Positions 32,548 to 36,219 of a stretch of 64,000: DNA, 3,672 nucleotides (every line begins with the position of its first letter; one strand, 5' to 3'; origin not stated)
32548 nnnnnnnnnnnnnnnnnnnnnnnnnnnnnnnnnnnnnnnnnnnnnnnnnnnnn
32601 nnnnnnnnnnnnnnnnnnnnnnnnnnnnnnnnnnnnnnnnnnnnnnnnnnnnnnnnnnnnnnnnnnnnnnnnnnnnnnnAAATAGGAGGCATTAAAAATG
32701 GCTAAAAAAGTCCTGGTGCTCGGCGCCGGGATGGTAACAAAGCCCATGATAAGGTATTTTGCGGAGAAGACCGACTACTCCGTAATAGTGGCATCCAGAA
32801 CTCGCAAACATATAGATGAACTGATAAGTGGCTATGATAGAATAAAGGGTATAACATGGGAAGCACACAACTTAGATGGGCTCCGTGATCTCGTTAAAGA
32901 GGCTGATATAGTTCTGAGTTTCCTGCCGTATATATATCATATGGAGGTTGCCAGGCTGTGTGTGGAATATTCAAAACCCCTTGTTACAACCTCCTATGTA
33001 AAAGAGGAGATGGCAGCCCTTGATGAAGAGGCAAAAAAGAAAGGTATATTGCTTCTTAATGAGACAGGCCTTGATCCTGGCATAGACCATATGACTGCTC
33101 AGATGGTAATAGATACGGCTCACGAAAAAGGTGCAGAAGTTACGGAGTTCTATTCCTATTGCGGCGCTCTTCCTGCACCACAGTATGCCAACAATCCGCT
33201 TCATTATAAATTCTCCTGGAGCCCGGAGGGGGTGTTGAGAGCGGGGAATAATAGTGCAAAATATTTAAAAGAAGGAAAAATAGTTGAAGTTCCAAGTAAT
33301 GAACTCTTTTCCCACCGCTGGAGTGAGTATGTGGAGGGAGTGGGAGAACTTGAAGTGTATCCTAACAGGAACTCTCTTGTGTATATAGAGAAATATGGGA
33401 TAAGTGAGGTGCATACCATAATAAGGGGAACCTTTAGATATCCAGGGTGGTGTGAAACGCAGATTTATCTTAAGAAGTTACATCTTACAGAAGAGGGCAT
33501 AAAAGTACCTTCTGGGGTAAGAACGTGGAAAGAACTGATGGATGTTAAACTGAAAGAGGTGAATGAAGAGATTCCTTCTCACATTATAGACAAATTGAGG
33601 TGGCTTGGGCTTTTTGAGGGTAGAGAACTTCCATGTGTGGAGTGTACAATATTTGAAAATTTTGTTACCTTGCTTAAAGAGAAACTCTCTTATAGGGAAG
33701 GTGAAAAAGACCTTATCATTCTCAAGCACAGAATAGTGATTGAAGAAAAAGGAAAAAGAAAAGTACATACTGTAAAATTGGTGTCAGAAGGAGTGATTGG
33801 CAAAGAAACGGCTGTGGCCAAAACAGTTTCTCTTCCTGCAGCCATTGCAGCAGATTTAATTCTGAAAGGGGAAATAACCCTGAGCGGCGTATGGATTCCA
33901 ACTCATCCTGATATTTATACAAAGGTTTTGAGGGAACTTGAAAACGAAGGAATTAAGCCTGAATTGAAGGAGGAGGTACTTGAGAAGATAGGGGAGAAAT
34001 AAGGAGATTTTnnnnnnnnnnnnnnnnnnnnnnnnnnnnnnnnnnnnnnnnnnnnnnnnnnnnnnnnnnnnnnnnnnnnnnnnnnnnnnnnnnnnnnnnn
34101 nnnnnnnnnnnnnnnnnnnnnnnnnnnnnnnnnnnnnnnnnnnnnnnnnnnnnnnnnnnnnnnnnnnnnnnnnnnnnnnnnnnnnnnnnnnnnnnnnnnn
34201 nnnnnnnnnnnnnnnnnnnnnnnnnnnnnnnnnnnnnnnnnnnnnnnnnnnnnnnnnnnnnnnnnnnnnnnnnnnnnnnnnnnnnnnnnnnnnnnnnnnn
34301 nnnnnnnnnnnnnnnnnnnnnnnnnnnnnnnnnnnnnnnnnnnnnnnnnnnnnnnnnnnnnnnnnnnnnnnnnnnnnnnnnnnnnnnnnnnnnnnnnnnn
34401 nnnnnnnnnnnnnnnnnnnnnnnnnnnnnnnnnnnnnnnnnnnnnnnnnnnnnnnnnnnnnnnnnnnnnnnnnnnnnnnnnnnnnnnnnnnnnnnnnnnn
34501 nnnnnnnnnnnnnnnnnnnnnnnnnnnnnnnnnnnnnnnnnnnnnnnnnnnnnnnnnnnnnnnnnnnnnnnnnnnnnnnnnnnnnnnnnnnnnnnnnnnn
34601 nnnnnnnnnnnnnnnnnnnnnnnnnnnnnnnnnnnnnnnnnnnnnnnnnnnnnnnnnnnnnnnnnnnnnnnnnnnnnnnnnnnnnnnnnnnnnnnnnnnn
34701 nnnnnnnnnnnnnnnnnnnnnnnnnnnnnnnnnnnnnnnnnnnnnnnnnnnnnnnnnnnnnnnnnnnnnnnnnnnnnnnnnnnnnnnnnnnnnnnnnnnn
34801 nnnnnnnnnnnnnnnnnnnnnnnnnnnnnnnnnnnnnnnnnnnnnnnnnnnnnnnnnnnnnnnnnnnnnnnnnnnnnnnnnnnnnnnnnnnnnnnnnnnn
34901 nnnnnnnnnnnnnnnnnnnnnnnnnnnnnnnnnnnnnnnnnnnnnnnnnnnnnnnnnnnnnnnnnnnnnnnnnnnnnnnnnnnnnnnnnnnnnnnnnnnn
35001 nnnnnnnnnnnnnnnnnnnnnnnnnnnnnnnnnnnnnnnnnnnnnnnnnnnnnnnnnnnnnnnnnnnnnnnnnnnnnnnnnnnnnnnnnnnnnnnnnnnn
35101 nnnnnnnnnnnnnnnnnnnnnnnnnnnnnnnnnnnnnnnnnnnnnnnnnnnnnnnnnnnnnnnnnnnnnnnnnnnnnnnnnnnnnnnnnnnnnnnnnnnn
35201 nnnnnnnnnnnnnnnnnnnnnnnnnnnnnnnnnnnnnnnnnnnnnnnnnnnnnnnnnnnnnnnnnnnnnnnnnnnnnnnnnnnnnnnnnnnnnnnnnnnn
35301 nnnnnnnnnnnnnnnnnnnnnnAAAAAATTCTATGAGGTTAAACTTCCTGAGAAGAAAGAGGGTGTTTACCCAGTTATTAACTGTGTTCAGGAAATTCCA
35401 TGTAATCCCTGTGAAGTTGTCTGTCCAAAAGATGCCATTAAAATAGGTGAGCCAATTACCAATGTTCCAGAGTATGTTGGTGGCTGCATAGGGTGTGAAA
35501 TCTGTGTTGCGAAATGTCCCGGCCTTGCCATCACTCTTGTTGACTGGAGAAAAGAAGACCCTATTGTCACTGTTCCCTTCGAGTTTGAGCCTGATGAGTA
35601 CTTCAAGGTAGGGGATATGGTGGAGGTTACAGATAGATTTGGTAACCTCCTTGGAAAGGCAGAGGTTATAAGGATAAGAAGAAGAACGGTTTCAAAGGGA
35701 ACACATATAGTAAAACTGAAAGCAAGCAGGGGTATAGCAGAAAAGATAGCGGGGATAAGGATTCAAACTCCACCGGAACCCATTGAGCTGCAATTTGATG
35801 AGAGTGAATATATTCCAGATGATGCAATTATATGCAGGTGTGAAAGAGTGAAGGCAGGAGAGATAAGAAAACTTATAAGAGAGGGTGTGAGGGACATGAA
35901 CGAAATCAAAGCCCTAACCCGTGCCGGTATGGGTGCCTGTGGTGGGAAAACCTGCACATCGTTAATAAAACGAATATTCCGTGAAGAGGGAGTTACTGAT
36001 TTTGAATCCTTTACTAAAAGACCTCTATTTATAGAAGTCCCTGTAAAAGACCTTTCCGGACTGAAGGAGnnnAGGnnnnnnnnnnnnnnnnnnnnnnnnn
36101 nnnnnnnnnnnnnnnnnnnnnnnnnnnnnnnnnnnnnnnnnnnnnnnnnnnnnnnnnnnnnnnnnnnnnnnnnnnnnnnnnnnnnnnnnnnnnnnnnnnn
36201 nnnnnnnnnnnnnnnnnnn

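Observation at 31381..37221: Saccharopine-pathway enzymes (LKR + SDH) in one operon with a heteromeric opine/sarcosine-oxidase-like flavoenzyme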

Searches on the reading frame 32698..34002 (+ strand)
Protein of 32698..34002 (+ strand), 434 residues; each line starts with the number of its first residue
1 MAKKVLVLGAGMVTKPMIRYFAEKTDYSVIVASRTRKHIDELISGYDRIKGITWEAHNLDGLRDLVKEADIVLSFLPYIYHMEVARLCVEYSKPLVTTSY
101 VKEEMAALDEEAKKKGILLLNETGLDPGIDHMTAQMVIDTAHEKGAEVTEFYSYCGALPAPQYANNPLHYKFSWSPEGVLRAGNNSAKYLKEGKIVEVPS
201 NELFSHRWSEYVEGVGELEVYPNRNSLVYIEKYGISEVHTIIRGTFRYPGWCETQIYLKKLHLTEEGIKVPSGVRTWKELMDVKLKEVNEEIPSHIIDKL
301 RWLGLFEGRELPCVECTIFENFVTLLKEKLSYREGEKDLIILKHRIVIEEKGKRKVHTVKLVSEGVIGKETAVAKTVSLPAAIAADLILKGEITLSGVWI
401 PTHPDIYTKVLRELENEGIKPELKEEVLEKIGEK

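Call 5: search_protein_families(library=pfam, proteins=[window:32698-34002:+])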
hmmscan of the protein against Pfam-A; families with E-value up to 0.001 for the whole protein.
window:32698-34002:+ (434 aa): 4 families
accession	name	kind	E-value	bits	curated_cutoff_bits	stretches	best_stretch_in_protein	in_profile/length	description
PF16653.10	Sacchrp_dh_C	-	9.3e-76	255.9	31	1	124-419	1-265/265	Saccharopine dehydrogenase C-terminal domain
PF03435.24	Sacchrp_dh_NADP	-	5.2e-22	79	25.1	1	5-119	1-128/129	Saccharopine dehydrogenase NADP binding domain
PF01488.26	Shikimate_DH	-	2.7e-09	37.7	24.3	1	3-74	13-81/138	Shikimate / quinate 5-dehydrogenase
PF01113.26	DapB_N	-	0.00013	22.5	25.6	1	4-118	2-119/124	Dihydrodipicolinate reductase, N-terminus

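Call 6: search_protein_families(library=ncbifam, proteins=[window:32698-34002:+])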
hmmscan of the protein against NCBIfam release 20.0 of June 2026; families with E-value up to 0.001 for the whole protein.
window:32698-34002:+ (434 aa): 2 families
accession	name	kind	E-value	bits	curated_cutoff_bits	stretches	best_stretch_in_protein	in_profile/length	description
TIGR01035.1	hemA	equivalog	0.00013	21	209.55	1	3-74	181-246/416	glutamyl-tRNA reductase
NF000744.0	PRK00045.1-3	equivalog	0.00043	19.3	429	1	2-74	185-256/447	glutamyl-tRNA reductase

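Call 8: search_solved_structures(query=window:32698-34002:+, max_evalue=0.001)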
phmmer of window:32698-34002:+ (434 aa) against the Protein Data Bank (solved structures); distinct sequences matched with E-value up to 0.001: 6.
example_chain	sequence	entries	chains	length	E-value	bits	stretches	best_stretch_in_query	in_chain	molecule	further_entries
5l78_A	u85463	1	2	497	1.1e-75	258.3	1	3-419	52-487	Alpha-aminoadipic semialdehyde synthase, mitochondrial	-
5l76_A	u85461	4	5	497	2.1e-75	257.4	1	3-419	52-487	Alpha-aminoadipic semialdehyde synthase, mitochondrial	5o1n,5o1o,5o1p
1e5l_A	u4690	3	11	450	4.9e-73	249.6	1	2-427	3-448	SACCHAROPINE REDUCTASE | Saccharopine dehydrogenase [NADP(+), L-glutamate-forming]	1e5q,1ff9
2axq_A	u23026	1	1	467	1e-71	245.3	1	1-417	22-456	Saccharopine dehydrogenase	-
3abi_A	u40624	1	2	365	1.2e-13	54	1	4-201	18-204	Putative uncharacterized protein PH1688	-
4ina_A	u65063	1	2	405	0.00013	24.2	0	4-136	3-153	saccharopine dehydrogenase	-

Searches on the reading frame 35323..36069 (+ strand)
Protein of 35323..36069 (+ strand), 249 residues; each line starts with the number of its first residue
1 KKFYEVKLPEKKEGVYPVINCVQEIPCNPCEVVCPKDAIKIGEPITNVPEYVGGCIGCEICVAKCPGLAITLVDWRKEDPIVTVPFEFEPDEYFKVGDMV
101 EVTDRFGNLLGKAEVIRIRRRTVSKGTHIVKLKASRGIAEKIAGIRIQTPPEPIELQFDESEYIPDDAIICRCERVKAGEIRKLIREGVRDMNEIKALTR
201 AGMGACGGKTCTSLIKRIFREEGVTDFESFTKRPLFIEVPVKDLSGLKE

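Call 59: search_protein_families(library=pfam, proteins=[window:35323-36069:+], max_evalue=1)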
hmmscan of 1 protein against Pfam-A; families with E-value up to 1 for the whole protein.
seq(249 aa): 13 families
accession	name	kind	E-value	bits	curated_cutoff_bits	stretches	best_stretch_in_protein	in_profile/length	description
PF04324.20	Fer2_BFD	-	7.8e-13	49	26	1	169-221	1-50/50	BFD-like [2Fe-2S] binding domain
PF12838.12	Fer4_7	-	2.1e-06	28.6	27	2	55-81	2-28/52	4Fe-4S dicluster domain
PF13187.11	Fer4_9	-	0.0002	21.8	27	1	27-67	5-49/52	4Fe-4S dicluster domain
PF14697.11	Fer4_21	-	0.00087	19.8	35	1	24-69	8-56/59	4Fe-4S dicluster domain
PF00037.32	Fer4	-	0.00092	19.4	21.1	2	55-71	8-24/24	4Fe-4S binding domain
PF13534.11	Fer4_17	-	0.001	20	22.2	1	55-70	2-17/61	4Fe-4S dicluster domain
PF13484.11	Fer4_16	-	0.0012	20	30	1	55-76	2-25/66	4Fe-4S double cluster binding domain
PF25160.1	LdpA_Fe-S-bd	-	0.0019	18.4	27.6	1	28-74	7-47/49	LdpA Fe-S cluster-binding domain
PF13183.11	Fer4_8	-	0.0092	16.9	27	1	54-67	4-17/68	4Fe-4S dicluster domain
PF13237.11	Fer4_10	-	0.011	16.1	25.5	1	25-66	10-53/53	4Fe-4S dicluster domain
PF17806.6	SO_alpha_A3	-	0.029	15.1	23.1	1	175-216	11-52/87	Sarcosine oxidase A3 domain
PF12837.12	Fer4_6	-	0.077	13.4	25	0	21-39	9-24/24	4Fe-4S binding domain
PF12800.12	Fer4_4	-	0.11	13.3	24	1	55-66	4-15/17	4Fe-4S binding domain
